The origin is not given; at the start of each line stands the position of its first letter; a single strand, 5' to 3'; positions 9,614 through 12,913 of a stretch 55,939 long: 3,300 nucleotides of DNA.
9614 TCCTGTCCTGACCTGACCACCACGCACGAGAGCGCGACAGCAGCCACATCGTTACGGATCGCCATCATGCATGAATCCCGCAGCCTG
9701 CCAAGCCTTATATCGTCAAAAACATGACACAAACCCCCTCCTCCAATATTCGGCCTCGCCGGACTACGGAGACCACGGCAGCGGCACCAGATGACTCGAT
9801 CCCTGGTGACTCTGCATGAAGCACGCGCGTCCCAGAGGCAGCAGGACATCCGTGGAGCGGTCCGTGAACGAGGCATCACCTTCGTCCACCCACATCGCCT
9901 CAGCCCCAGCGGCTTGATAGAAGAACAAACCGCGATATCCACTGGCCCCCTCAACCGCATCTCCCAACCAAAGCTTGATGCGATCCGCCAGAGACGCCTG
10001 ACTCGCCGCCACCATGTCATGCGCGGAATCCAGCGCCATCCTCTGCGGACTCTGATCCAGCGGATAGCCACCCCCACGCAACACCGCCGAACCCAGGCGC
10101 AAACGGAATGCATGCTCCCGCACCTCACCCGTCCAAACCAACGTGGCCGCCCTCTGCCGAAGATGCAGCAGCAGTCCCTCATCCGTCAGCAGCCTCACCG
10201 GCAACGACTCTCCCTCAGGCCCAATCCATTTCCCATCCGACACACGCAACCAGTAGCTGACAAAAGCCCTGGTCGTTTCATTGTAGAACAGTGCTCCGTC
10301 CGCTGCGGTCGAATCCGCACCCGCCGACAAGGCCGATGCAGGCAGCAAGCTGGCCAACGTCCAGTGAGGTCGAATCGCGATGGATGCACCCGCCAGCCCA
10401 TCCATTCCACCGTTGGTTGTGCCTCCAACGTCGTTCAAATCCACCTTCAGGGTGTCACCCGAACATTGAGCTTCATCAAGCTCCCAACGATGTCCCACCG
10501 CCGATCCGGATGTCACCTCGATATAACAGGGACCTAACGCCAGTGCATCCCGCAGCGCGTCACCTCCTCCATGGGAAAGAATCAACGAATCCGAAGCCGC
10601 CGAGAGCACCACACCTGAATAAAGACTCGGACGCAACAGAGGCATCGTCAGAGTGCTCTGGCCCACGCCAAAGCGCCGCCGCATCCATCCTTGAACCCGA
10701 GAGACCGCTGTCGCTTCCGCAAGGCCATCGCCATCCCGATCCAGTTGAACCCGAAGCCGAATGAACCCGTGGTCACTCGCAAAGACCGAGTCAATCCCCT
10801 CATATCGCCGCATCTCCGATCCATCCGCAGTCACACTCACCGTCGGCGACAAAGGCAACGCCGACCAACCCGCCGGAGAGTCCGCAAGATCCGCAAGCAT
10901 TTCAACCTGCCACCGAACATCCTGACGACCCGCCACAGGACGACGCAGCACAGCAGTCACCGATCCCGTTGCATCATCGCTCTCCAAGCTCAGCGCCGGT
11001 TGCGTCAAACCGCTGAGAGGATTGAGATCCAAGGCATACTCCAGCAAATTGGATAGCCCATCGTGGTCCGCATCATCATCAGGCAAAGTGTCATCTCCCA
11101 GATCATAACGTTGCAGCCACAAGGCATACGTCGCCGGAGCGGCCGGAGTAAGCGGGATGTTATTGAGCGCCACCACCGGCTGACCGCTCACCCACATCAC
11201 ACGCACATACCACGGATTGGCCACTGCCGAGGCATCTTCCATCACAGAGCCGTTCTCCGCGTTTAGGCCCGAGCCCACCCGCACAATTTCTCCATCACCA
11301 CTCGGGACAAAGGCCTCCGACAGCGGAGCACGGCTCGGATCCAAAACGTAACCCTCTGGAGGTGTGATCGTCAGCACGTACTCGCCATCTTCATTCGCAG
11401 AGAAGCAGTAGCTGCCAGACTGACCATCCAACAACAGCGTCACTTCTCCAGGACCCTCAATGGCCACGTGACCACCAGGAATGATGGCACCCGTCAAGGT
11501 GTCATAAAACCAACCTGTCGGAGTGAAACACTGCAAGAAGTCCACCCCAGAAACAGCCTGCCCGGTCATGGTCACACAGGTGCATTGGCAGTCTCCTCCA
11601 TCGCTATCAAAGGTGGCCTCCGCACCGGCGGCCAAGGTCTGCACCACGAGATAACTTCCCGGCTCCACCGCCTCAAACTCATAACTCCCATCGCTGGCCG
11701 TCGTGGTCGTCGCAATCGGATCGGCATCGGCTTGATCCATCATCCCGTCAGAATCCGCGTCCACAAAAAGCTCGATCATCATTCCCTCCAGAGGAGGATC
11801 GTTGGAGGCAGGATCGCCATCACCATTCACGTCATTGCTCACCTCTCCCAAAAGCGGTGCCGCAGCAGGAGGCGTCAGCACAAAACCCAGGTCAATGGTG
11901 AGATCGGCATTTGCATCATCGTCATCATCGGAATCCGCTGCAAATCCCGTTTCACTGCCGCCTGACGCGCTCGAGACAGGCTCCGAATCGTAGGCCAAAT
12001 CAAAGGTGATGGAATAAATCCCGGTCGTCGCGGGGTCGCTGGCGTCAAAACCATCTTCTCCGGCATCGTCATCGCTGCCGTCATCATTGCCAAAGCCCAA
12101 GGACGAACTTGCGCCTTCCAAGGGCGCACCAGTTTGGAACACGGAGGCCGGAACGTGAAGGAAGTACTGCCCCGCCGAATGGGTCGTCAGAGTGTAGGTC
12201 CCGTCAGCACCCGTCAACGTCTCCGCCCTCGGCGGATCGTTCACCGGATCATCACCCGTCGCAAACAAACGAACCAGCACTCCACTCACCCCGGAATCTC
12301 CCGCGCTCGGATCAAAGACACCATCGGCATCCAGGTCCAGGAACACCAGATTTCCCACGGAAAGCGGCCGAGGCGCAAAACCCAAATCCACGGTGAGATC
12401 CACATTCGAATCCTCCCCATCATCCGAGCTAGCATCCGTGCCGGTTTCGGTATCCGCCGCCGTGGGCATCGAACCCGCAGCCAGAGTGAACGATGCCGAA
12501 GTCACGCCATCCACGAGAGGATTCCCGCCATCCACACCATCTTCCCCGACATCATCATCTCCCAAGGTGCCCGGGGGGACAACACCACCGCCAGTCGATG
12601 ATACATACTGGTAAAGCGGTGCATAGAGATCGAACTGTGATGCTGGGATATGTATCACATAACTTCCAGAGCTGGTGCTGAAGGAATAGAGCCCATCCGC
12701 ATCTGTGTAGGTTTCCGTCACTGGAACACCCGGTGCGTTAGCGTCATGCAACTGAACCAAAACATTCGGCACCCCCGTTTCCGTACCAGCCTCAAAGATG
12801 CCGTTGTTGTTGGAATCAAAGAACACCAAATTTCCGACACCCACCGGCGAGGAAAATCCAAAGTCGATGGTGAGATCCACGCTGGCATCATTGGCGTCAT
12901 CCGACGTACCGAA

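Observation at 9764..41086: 31-kb five-gene operon led by a PEP-CTERM protein, encoding about 10,400 aa of GEVED / Ig-like / SdrD-B repeat surface proteins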

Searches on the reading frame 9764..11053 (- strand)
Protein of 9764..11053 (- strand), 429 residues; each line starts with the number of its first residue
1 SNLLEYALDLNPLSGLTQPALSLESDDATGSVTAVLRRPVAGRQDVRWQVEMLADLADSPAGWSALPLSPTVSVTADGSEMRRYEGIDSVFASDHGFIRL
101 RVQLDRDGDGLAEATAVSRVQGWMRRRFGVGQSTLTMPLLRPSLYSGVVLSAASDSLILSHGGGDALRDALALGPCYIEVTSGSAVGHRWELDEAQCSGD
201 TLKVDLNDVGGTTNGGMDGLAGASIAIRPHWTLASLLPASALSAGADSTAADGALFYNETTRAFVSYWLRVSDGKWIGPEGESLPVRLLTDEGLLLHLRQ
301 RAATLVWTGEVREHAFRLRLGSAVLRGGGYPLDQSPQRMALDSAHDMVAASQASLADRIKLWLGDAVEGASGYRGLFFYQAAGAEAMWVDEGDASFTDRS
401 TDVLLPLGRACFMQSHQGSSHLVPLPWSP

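Call 46: search_protein_families(library=ncbifam, proteins=[window:9764-11053:-], max_evalue=0.01)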
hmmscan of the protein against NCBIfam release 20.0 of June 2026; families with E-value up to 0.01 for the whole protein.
window:9764-11053:- (429 aa): 1 family
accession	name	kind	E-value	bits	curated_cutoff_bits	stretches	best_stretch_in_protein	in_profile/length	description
TIGR02597.1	TIGR02597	paralog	3.5e-05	22.9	50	1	177-242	82-141/363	TIGR02597 family protein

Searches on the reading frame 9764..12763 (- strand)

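Call 9: search_protein_families(library=ncbifam, proteins=[window:9764-12763:-], max_evalue=0.01)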
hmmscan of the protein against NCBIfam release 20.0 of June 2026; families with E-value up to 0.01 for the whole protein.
window:9764-12763:- (999 aa): 1 family
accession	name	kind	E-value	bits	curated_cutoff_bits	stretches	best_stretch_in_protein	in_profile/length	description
TIGR02597.1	TIGR02597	paralog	0.00017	20.7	50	1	747-812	82-141/363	TIGR02597 family protein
